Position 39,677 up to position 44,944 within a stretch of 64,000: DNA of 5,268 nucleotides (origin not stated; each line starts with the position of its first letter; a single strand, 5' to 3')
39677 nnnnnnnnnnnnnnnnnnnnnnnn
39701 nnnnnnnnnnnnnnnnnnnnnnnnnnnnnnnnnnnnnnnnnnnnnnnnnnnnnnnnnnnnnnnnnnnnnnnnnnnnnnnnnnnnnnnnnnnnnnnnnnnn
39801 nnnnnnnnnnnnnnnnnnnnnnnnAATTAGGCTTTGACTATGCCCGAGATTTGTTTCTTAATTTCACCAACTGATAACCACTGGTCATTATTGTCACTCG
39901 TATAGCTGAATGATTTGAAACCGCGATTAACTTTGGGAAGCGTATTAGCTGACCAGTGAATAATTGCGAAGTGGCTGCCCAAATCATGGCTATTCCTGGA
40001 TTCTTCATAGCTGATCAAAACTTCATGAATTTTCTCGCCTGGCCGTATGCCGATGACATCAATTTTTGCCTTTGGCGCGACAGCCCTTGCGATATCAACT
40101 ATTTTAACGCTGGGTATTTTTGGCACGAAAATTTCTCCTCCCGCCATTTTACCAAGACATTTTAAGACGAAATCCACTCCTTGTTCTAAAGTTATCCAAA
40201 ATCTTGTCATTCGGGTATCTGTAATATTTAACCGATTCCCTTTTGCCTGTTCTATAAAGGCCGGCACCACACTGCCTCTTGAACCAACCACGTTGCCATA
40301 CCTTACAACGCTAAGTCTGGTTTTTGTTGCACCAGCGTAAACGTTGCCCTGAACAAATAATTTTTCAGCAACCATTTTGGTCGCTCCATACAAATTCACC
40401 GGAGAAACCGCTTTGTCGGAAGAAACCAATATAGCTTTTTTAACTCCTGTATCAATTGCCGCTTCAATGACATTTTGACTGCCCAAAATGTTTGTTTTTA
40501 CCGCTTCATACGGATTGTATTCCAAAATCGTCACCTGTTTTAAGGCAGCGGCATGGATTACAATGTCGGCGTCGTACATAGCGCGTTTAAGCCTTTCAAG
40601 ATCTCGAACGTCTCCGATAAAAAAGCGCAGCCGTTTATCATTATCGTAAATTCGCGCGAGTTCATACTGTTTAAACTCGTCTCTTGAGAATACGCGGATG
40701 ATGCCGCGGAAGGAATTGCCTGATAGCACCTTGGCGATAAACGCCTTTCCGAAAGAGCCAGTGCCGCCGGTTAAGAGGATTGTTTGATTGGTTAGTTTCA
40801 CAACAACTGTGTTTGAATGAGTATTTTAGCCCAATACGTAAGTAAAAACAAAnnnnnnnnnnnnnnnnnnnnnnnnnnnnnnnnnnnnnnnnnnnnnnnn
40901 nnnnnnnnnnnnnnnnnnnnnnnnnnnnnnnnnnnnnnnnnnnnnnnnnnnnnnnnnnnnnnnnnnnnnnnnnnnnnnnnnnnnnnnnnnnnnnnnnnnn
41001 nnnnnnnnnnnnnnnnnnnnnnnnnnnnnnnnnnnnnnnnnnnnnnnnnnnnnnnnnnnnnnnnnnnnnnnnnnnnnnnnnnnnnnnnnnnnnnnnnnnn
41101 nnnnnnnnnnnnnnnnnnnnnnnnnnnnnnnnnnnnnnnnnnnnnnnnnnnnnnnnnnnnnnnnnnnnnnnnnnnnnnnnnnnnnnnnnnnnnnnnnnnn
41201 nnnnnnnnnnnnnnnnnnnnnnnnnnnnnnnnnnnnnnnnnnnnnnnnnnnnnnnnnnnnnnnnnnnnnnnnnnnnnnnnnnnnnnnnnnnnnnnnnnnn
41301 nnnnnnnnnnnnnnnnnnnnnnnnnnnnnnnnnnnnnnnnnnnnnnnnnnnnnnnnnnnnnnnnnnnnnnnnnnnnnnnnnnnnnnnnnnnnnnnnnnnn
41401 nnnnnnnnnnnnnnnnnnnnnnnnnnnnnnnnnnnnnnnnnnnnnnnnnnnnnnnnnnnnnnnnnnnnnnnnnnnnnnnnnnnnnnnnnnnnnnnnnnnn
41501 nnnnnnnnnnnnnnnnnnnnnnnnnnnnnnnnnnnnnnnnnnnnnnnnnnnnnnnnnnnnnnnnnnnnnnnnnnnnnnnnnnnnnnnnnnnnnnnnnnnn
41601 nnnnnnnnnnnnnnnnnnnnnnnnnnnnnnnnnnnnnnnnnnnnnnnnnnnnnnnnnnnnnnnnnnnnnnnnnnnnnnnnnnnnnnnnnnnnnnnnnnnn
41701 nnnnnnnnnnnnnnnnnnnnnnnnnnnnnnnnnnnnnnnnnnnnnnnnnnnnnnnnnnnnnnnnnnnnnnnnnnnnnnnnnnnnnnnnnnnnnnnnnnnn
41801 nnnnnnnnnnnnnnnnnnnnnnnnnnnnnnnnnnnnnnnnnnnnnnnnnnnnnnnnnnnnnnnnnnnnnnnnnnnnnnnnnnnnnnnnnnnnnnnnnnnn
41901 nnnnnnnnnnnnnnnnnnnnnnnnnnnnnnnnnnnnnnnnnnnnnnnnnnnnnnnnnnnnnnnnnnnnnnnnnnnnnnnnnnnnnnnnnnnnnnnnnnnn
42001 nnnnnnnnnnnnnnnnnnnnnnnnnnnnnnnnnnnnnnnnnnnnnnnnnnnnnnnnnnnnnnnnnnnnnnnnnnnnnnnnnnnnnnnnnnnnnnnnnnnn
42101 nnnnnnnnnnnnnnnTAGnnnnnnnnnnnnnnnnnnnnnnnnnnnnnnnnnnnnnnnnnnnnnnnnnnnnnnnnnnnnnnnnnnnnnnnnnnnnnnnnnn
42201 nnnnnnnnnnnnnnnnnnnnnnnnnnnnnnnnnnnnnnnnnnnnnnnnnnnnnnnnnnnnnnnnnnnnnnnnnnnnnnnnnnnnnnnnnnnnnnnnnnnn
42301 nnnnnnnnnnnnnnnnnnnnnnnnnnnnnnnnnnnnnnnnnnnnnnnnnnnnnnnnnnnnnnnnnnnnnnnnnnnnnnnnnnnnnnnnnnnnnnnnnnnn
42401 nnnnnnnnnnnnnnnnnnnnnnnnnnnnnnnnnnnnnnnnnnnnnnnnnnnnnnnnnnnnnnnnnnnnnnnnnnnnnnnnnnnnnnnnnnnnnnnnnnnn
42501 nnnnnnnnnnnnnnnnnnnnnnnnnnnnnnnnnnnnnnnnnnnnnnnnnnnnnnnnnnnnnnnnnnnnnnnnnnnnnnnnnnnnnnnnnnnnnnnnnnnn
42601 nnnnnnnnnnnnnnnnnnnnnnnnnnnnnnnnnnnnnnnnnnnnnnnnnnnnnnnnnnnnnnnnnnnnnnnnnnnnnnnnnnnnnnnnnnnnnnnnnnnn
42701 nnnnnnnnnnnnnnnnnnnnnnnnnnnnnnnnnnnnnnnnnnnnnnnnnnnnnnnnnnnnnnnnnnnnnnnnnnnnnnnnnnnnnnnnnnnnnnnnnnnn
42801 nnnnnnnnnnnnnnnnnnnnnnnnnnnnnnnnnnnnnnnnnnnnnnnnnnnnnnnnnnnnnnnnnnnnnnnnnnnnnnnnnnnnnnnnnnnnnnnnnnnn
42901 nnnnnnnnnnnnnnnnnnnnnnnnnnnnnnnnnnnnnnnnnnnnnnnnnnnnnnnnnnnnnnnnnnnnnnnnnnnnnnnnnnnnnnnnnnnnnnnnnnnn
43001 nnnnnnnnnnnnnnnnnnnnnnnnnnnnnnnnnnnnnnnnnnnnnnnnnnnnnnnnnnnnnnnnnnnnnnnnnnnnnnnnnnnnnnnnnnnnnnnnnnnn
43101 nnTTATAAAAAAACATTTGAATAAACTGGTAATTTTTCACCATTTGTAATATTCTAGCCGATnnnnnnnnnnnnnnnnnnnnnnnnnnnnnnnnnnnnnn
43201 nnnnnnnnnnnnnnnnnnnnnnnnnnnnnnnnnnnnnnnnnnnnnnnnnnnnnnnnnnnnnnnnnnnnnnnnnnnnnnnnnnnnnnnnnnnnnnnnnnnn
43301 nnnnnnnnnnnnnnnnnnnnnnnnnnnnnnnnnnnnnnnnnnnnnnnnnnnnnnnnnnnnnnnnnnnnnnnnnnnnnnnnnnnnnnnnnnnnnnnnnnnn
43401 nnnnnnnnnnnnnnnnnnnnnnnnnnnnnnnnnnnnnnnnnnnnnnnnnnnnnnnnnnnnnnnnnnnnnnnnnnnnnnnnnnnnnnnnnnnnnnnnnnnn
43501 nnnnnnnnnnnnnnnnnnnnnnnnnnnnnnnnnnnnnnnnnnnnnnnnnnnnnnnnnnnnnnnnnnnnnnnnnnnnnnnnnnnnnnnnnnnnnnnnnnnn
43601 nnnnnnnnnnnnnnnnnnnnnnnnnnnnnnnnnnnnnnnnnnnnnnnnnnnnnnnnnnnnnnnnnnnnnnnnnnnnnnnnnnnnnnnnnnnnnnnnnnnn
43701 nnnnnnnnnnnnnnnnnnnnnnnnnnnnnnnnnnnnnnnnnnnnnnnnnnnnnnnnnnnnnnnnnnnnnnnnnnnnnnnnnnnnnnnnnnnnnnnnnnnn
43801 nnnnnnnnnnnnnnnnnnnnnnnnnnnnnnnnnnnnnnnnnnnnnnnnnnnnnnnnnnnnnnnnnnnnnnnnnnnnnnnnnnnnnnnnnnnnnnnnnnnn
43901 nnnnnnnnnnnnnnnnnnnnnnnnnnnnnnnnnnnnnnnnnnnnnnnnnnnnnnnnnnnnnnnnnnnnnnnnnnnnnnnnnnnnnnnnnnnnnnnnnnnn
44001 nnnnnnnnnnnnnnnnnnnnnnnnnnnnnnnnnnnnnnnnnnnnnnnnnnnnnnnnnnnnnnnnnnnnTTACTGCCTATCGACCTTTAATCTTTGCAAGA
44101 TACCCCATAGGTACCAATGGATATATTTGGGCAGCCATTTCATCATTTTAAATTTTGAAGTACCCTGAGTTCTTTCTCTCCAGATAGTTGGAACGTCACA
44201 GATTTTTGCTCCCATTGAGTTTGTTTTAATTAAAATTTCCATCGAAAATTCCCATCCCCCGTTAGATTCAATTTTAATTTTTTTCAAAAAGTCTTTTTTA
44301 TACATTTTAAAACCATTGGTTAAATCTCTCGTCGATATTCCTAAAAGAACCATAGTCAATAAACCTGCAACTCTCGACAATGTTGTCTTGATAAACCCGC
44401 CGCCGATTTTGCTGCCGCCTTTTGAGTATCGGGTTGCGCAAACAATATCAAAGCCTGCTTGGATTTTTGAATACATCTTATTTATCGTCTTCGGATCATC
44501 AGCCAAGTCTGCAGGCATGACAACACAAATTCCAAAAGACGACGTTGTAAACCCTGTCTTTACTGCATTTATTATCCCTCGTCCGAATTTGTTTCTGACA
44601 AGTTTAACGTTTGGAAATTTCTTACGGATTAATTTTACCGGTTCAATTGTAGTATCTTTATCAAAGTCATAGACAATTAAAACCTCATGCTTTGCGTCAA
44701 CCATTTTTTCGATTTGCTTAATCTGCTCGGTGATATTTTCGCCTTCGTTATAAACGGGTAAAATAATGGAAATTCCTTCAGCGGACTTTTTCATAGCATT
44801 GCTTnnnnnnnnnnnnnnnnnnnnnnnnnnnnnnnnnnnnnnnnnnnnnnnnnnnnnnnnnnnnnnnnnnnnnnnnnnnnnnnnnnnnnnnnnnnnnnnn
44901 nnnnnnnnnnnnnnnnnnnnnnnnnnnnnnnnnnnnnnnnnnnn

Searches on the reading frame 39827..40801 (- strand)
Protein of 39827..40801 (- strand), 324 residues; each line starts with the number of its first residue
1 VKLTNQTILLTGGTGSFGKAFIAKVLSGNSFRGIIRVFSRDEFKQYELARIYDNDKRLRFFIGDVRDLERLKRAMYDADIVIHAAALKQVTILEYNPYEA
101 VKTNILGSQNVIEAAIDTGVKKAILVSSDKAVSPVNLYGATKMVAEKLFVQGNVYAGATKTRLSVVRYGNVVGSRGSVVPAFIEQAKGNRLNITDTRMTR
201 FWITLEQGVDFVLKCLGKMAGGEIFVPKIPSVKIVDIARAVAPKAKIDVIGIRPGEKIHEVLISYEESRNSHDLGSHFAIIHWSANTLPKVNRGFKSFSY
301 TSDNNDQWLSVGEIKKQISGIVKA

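Call 7: search_protein_families(library=pfam, proteins=[window:39827-40801:-], max_evalue=0.01)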
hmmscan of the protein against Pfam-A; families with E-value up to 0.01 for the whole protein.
window:39827-40801:- (324 aa): 9 families
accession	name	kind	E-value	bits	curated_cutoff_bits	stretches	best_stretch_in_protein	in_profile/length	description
PF02719.21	Polysacc_synt_2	-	1.2e-94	317.2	20.2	1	8-280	1-291/293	Polysaccharide biosynthesis protein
PF01370.27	Epimerase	-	6.1e-20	72.1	20.9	1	8-220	1-232/240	NAD dependent epimerase/dehydratase family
PF01073.25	3Beta_HSD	-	3.6e-17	62.7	22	1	10-134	2-122/280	3-beta hydroxysteroid dehydrogenase/isomerase family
PF16363.11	GDP_Man_Dehyd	-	1.3e-13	51.6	27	1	9-130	1-131/332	GDP-mannose 4,6 dehydratase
PF04321.23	RmlD_sub_bind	-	3.3e-10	40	27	1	7-184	2-165/287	RmlD substrate binding domain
PF13460.12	NAD_binding_10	-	2.1e-09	38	27.2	1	12-132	1-102/184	NAD(P)H-binding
PF07993.18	NAD_binding_4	-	9.6e-09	35.2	20.1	1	10-132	1-140/258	Male sterility protein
PF05368.20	NmrA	-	3e-05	24.2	27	1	5-136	2-115/298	NmrA-like family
PF08659.16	KR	-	0.00047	20.6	22.6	1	7-129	2-137/180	KR domain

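Call 73: search_protein_families(library=ncbifam, proteins=[window:39827-40801:-], max_evalue=0.01)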
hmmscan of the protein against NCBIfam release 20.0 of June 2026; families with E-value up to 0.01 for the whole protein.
window:39827-40801:- (324 aa): 25 families
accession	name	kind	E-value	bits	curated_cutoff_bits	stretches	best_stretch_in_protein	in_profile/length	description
TIGR03589.1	PseB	equivalog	7.7e-133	442.4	407.75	1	3-317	2-323/324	UDP-N-acetylglucosamine 4,6-dehydratase (inverting)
TIGR04130.1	FnlA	equivalog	6.6e-73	245.5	730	1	5-281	4-283/337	UDP-N-acetylglucosamine 4,6-dehydratase/5-epimerase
TIGR04180.1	EDH_00030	hypoth_equivalog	2.3e-16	59.7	475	1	8-197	1-206/297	NAD-dependent 4,6-dehydratase LegB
NF041293.1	G6PDh_Azf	equivalog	8.2e-14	51.6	400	1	5-133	2-120/252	NAD-dependent glucose-6-phosphate dehydrogenase Azf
TIGR01179.1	galE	equivalog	2.2e-12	46.4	262.3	1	8-175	2-180/332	UDP-glucose 4-epimerase GalE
TIGR02622.1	CDP_4_6_dhtase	equivalog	2.8e-12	46.4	278.45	1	5-132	4-133/352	CDP-glucose 4,6-dehydratase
TIGR03466.1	HpnA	hypoth_equivalog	4.9e-12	45.4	367.65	1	7-132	2-117/327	hopanoid-associated sugar epimerase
TIGR01181.1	dTDP_gluc_dehyt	equivalog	2.6e-11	43.2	365.1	1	8-131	2-128/321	dTDP-glucose 4,6-dehydratase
NF042423.1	oxyalk_red_Shew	equivalog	3.1e-09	36.4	580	1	5-128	8-118/331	2-alkyl-3-oxoalkanoate reductase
NF042422.1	oxyalk_red_OleD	equivalog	4.6e-09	36.1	580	1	8-129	3-111/329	2-alkyl-3-oxoalkanoate reductase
NF007956.0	PRK10675.1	subfamily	5.5e-08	32.3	394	1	8-130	3-126/338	UDP-glucose 4-epimerase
TIGR01214.1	rmlD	equivalog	8.5e-08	31.6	224.05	1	7-148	1-134/285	dTDP-4-dehydrorhamnose reductase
NF043036.1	ErythonDh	equivalog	3.5e-07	29.7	325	1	8-135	3-131/321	D-erythronate dehydrogenase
TIGR02197.1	heptose_epim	equivalog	3.9e-07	29.6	274.6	1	8-175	1-174/316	ADP-glyceromanno-heptose 6-epimerase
TIGR01746.1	Thioester-redct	subfamily_domain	1.4e-06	27.8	213.35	1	7-148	1-176/371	thioester reductase domain-containing protein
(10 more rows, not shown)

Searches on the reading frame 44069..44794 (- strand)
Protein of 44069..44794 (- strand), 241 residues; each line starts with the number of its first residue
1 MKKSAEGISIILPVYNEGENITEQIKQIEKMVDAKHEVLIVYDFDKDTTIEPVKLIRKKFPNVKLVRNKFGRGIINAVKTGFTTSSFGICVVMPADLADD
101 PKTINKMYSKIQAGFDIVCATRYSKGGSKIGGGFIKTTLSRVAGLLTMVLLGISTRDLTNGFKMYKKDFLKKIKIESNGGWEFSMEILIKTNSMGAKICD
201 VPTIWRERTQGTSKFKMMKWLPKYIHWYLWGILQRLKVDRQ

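Call 7: search_protein_families(library=pfam, proteins=[window:44069-44794:-], max_evalue=0.01)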
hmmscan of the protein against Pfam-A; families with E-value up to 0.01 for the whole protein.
window:44069-44794:- (241 aa): 4 families
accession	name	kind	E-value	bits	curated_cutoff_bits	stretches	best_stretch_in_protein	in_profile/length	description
PF00535.33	Glycos_transf_2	-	2.5e-22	80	23.3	1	9-173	1-167/168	Glycosyl transferase family 2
PF13641.12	Glyco_tranf_2_3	-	0.00097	19.6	27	1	8-124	3-125/230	Glycosyltransferase like family 2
PF10111.15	Glyco_tranf_2_2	-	0.0054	16.7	27.3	1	9-59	1-53/276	Glycosyltransferase like family 2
PF20300.4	prok_STING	-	0.0066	16.9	27.1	0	163-204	56-98/137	Prokaryotic STING domain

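Call 30: search_solved_structures(query=window:44069-44794:-, max_evalue=0.001)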
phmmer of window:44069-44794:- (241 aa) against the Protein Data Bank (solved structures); distinct sequences matched with E-value up to 0.001: 9.
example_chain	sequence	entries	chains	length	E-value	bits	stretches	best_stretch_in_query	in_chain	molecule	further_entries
5mlz_A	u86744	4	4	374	1.5e-25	93.1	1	8-225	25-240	Dolichol monophosphate mannose synthase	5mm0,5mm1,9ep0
5eke_A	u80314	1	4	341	2e-11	46.8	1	8-157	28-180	Uncharacterized glycosyltransferase sll0501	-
5ekp_C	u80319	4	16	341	2e-11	46.8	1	8-157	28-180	Uncharacterized glycosyltransferase sll0501 | Glycosyltransferase sll0501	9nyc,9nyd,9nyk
9nye_A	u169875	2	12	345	2.1e-11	46.8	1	8-157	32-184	Glycosyltransferase sll0501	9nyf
9bhc_C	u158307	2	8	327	5e-11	45.5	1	7-221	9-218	Undecaprenyl-phosphate 4-deoxy-4-formamido-L-arabinose transferase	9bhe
8vxh_A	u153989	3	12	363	6.7e-11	45.1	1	7-221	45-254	Undecaprenyl-phosphate 4-deoxy-4-formamido-L-arabinose transferase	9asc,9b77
9hwj_A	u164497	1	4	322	5.1e-10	42.3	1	7-220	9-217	Undecaprenyl-phosphate 4-deoxy-4-formamido-L-arabinose transferase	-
2z87_A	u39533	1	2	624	0.00069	22.2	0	6-112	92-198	Chondroitin synthase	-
2z86_A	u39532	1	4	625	0.00069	22.2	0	6-112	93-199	Chondroitin synthase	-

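Call 32: search_protein_families(library=ncbifam, proteins=[window:44069-44794:-], max_evalue=0.001)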
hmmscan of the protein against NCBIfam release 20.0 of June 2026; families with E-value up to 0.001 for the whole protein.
window:44069-44794:- (241 aa): 10 families
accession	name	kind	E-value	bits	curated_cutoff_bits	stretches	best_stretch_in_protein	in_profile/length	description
NF047588.1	GlcsyltransPgfSStrep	equivalog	5.7e-16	58.6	500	1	8-218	3-208/308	glycosyltransferase PgfS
NF041391.1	DPhHxTase_Halo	equivalog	3e-15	55.8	375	1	14-212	3-190/213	dolichyl-phosphate hexose transferase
NF007986.1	PRK10714.1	equivalog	2e-14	53.4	529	1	5-221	5-216/316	undecaprenyl-phosphate 4-deoxy-4-formamido-L-arabinose transferase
TIGR03937.1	PgaC_IcaA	equivalog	2.4e-12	46.6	422.3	1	3-113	42-152/407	poly-beta-1,6-N-acetyl-D-glucosamine synthase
TIGR04182.1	glyco_TIGR04182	equivalog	3.4e-09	36.5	325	1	8-213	2-198/293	S-layer glycoprotein N-glycosyltransferase AglJ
NF007482.0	PRK10073.1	equivalog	8.2e-08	31.6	423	1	1-110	1-105/334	glycosyltransferase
NF058614.1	PPMAGASynPpgS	equivalog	1.4e-07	31.1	370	1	9-188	3-179/226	polyprenyl-phospho-N-acetylgalactosaminyl synthase PpgS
TIGR04283.1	glyco_like_mftF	equivalog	4.4e-07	29.7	182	1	8-73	1-61/221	TIGR04283 family arsenosugar biosynthesis glycosyltransferase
NF047683.1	TeichurnBiosyTuaG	equivalog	0.00017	21.3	400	1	1-75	1-75/252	teichuronic acid biosynthesis protein TuaG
NF045692.1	OglycostaseCruG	equivalog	0.0006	18.8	600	1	7-88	42-127/386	2'-O-glycosyltransferase CruG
